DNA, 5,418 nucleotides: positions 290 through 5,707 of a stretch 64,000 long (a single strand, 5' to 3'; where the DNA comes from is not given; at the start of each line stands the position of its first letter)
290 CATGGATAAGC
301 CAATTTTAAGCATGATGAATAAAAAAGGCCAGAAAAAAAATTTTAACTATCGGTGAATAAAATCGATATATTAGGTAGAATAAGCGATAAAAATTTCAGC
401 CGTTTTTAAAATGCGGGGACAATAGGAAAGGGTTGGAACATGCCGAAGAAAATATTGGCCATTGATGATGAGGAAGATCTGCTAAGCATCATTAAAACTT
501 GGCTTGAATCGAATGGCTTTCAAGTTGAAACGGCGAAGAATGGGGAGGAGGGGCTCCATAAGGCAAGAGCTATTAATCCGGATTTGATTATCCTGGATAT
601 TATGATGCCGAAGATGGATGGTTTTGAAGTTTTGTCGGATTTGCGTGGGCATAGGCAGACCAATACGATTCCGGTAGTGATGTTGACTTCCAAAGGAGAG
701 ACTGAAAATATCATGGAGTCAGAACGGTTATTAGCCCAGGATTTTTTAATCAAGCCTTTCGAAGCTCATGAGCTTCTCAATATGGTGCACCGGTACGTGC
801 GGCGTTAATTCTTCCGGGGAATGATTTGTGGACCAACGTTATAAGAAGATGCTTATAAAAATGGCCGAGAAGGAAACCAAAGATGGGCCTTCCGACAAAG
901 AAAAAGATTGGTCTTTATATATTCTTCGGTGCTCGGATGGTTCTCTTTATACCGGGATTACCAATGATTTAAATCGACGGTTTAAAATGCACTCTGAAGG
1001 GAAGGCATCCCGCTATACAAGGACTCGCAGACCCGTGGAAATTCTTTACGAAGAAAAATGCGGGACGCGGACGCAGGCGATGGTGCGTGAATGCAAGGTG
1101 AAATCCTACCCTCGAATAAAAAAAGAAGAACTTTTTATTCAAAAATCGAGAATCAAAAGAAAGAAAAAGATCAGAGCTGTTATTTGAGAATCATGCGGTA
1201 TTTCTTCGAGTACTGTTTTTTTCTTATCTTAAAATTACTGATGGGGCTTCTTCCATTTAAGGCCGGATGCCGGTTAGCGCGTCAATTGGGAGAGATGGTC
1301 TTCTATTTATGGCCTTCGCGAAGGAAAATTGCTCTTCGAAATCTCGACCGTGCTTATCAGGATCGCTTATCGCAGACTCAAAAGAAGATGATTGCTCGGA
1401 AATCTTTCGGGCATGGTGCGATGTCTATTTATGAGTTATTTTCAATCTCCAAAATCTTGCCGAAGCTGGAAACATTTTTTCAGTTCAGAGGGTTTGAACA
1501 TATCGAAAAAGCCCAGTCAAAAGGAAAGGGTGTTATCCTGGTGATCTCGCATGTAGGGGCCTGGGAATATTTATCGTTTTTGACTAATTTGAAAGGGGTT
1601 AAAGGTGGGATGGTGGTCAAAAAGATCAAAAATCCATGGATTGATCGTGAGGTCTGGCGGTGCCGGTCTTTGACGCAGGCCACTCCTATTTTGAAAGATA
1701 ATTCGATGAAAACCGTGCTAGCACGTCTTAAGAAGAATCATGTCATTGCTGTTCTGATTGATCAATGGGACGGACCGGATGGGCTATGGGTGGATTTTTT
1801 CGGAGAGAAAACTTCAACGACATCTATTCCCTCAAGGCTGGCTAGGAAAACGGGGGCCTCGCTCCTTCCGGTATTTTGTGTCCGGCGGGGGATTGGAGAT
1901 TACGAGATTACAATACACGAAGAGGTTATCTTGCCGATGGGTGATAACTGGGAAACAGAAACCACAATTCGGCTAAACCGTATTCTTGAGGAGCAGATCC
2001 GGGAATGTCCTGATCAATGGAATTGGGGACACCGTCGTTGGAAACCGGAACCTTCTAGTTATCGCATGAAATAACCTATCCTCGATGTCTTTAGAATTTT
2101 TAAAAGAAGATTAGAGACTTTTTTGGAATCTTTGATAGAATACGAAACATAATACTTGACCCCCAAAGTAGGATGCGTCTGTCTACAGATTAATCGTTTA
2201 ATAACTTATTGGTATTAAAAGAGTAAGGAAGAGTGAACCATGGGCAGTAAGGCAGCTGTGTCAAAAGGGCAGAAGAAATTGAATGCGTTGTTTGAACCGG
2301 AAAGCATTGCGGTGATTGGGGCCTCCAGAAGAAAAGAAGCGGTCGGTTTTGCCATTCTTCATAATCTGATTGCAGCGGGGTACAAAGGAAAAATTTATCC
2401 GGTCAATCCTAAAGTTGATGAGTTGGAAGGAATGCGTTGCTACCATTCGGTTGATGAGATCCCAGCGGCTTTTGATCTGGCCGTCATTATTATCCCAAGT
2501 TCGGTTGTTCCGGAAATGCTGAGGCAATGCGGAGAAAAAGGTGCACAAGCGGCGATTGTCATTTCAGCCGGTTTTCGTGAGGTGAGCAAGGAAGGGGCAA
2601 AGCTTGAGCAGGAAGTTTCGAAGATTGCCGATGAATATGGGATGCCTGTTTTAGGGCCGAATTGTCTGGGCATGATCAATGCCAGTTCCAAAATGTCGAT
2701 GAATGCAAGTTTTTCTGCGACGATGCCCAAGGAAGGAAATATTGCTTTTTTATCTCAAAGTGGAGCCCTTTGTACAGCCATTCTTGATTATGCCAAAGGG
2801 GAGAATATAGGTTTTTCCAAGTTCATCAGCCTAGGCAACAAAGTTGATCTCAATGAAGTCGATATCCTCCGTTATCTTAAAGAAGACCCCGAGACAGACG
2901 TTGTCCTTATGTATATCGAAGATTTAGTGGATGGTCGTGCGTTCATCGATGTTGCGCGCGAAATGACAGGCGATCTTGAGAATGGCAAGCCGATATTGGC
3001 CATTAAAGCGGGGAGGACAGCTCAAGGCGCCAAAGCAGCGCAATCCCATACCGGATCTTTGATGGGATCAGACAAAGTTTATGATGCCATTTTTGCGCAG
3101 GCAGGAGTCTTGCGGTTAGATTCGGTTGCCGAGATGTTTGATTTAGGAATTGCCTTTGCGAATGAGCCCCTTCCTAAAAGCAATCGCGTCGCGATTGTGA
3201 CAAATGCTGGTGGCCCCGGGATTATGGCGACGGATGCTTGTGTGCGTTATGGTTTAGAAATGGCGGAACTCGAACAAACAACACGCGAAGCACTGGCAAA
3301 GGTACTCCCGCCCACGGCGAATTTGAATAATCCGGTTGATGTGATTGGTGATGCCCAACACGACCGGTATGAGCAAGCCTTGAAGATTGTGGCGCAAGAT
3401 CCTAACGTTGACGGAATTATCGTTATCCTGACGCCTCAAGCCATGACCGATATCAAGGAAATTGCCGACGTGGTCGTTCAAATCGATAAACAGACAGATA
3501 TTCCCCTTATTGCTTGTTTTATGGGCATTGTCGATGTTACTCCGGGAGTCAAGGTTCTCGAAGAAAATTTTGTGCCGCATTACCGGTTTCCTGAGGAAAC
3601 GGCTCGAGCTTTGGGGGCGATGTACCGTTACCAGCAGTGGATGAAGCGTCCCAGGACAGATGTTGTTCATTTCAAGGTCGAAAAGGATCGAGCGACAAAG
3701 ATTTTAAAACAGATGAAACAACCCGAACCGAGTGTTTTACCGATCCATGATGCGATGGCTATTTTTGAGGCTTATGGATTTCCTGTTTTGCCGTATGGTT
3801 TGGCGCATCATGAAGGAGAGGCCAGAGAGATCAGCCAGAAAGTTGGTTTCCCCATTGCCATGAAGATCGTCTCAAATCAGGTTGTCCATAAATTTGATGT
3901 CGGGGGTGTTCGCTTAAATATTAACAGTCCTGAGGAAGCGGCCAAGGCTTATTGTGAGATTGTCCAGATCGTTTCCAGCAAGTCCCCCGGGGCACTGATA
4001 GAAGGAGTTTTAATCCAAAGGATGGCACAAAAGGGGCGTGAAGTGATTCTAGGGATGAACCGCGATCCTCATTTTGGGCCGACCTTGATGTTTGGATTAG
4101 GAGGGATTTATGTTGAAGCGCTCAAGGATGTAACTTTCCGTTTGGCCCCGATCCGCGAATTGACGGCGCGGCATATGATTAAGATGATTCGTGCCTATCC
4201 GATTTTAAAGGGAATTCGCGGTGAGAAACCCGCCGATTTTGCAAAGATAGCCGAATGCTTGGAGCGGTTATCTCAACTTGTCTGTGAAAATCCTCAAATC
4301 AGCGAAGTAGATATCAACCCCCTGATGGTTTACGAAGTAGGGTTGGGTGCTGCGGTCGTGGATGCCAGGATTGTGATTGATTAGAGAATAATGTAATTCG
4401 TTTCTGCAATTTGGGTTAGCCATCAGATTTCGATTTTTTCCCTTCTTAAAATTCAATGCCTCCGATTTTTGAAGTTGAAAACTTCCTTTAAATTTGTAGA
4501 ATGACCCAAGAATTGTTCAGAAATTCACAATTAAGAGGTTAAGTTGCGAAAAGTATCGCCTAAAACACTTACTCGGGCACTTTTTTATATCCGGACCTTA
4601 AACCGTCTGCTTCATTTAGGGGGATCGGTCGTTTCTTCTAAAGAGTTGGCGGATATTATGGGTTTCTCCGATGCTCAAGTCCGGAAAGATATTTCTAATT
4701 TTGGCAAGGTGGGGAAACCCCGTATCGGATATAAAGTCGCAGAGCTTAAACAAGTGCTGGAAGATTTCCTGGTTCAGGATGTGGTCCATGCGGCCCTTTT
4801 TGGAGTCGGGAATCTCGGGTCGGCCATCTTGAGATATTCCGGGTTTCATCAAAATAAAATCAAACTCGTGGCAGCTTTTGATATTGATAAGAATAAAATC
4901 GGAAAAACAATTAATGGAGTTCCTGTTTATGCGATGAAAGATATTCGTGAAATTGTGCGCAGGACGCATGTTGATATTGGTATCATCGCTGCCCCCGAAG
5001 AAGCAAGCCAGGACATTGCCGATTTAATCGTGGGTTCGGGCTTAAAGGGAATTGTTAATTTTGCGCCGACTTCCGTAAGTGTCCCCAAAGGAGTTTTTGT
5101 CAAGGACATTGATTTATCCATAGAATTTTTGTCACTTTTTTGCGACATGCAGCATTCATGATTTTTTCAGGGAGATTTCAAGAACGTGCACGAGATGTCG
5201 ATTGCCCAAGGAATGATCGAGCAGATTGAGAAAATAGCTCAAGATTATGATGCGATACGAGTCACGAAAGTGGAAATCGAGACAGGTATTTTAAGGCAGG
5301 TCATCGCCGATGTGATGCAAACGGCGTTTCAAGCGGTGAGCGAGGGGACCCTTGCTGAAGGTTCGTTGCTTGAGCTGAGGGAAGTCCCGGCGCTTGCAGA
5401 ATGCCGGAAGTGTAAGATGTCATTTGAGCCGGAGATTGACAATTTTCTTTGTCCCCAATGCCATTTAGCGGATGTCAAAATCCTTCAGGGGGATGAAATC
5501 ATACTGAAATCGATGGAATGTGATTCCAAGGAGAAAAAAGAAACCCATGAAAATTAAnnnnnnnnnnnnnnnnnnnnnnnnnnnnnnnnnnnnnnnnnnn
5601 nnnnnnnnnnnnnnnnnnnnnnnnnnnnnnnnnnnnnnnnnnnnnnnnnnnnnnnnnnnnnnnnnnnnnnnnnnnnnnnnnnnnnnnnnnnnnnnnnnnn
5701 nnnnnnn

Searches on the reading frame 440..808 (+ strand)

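Call 41: search_protein_families(library=pfam, proteins=[window:440-808:+], max_evalue=0.00001)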
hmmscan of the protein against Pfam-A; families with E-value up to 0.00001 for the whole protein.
window:440-808:+ (122 aa): 1 family
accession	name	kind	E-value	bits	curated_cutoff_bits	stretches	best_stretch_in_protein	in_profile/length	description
PF00072.30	Response_reg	-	1.2e-29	103.1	30.2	1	5-116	1-110/111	Response regulator receiver domain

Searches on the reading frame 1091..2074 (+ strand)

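Call 41: search_protein_families(library=pfam, proteins=[window:1091-2074:+], max_evalue=0.00001)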
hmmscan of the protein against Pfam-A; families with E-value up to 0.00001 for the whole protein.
window:1091-2074:+ (327 aa): 1 family
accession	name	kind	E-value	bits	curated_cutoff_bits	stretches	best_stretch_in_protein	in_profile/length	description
PF03279.18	Lip_A_acyltrans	-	5.8e-52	177.2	22.3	1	31-318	7-294/295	Bacterial lipid A biosynthesis acyltransferase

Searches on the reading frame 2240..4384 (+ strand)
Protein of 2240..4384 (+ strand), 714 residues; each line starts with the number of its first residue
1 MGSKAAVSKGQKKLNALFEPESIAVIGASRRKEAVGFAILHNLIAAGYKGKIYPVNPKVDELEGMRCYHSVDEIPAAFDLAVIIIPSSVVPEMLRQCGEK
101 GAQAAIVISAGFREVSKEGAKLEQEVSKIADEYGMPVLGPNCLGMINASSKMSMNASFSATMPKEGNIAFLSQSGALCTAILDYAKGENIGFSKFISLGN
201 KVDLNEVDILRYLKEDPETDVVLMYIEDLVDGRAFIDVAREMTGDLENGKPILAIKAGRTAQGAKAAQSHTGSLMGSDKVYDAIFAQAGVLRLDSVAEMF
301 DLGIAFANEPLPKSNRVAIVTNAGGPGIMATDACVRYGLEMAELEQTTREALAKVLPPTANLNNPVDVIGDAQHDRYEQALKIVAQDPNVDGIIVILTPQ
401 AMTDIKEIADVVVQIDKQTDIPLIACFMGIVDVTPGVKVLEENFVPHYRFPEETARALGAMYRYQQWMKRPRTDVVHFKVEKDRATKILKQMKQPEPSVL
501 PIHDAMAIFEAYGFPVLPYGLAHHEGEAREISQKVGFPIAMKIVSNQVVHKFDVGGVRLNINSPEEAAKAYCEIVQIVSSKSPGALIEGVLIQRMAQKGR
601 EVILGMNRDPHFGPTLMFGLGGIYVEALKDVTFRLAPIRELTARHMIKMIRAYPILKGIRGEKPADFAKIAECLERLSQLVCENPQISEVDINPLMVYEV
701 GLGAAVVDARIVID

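Call 41: search_protein_families(library=pfam, proteins=[window:2240-4384:+], max_evalue=0.00001)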
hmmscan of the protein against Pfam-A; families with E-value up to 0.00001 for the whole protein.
window:2240-4384:+ (714 aa): 6 families
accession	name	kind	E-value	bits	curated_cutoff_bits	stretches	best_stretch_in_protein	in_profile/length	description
PF13549.11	ATP-grasp_5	-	6.5e-80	268.1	27.6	1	497-713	7-221/221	ATP-grasp domain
PF13607.11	Succ_CoA_lig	-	4.9e-54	182.3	27.4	1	165-303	1-135/138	Succinyl-CoA ligase like flavodoxin domain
PF13380.12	CoA_binding_2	-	3.1e-27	95.8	22.8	1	22-147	2-115/116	CoA binding domain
PF19045.5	Ligase_CoA_2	-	4.3e-15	56.6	23.7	1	317-465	1-155/162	Ligase-CoA domain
PF02629.25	CoA_binding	-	1.7e-11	45.1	22.3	1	19-111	2-97/97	CoA binding domain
PF00549.24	Ligase_CoA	-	5.9e-07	30.1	24.5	0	359-430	19-93/128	CoA-ligase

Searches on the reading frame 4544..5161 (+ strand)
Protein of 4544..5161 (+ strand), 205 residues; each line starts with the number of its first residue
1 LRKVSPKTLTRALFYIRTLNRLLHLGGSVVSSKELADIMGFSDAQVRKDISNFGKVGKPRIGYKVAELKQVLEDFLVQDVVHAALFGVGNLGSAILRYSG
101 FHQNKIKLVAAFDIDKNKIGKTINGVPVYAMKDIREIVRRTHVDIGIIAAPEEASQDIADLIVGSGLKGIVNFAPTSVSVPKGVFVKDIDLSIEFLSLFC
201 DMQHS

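Call 41: search_protein_families(library=pfam, proteins=[window:4544-5161:+], max_evalue=0.00001)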
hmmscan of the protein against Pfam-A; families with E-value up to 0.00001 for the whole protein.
window:4544-5161:+ (205 aa): 2 families
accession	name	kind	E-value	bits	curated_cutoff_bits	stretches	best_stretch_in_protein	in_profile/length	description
PF02629.25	CoA_binding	-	2.4e-21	76.7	22.3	1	83-175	6-96/97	CoA binding domain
PF06971.19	Put_DNA-bind_N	-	6.9e-13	48.9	27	1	3-51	1-49/49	Putative DNA-binding protein N-terminus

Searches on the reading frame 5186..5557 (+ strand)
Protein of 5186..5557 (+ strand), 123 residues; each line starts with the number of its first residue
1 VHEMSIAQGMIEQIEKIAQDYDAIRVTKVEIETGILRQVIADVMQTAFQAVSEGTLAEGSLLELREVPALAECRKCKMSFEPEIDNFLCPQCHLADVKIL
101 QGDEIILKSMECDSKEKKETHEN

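Call 41: search_protein_families(library=pfam, proteins=[window:5186-5557:+], max_evalue=0.00001)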
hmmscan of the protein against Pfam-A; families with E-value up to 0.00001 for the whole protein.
window:5186-5557:+ (123 aa): 1 family
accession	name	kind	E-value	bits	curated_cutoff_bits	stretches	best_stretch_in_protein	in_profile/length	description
PF01155.25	HypA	-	2.9e-29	101.8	28.9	1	1-111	1-111/112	Hydrogenase/urease nickel incorporation, metallochaperone, hypA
